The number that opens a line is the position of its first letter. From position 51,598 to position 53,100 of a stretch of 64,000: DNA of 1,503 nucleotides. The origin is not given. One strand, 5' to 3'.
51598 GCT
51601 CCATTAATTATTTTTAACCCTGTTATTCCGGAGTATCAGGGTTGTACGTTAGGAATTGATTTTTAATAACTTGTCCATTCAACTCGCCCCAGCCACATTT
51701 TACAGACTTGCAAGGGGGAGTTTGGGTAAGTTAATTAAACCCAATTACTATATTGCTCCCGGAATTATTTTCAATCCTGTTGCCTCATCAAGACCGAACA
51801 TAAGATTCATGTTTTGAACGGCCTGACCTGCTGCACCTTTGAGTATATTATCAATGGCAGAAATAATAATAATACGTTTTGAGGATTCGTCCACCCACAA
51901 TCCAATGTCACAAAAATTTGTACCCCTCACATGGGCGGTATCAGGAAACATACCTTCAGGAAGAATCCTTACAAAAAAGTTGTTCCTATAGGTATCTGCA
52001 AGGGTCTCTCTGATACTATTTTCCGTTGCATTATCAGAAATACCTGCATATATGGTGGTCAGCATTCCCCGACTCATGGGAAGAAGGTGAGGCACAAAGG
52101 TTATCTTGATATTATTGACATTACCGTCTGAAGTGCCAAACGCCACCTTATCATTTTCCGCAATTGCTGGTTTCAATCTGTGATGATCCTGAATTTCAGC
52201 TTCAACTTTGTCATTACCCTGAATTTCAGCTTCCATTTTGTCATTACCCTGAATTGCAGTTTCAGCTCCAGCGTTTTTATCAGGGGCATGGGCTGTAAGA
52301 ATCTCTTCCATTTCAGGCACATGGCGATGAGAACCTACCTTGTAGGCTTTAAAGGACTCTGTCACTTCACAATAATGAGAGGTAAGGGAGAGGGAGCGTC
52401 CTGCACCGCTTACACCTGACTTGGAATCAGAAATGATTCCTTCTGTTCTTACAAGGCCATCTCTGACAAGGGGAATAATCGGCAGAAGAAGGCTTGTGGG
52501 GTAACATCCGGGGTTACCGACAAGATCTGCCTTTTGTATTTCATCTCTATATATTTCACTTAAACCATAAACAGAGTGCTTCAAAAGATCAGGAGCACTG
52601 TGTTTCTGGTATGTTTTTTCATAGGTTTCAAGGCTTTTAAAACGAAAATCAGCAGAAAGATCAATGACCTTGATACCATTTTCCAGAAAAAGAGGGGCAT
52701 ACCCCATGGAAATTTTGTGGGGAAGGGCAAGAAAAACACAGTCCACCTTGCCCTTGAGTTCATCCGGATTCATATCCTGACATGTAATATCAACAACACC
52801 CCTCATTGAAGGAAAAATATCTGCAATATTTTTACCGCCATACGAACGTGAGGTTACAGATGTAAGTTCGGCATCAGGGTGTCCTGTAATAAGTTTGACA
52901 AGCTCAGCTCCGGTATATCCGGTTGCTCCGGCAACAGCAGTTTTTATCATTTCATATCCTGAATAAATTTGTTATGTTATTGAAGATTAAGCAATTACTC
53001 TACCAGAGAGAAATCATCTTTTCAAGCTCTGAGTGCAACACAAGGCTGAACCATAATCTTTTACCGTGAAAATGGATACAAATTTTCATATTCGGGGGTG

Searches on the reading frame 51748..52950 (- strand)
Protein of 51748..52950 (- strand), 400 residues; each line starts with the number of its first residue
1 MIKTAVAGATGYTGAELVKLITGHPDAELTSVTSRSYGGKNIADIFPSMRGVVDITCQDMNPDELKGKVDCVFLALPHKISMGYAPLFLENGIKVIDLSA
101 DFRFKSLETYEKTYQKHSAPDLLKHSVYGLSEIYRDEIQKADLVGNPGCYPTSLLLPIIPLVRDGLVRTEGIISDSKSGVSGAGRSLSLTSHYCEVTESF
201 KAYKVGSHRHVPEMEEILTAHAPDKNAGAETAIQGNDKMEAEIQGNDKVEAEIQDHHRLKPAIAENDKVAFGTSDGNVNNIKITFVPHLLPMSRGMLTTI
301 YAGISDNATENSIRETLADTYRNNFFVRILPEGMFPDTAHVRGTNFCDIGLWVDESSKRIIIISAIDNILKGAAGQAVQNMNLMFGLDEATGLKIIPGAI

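Call 16: search_protein_families(library=pfam, proteins=[window:51748-52950:-], max_evalue=0.001)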
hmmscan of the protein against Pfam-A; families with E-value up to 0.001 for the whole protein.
window:51748-52950:- (400 aa): 3 families
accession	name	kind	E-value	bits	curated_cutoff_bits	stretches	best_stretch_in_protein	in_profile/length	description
PF22698.1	Semialdhyde_dhC_1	-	7.8e-56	188.9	27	2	278-368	75-165/165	Semialdehyde dehydrogenase, dimerisation domain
PF01118.30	Semialdhyde_dh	-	4.9e-32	111.3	26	1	3-141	1-121/121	Semialdehyde dehydrogenase, NAD binding domain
PF02774.23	Semialdhyde_dhC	-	4.1e-19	69.9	26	2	282-371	87-184/184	Semialdehyde dehydrogenase, dimerisation domain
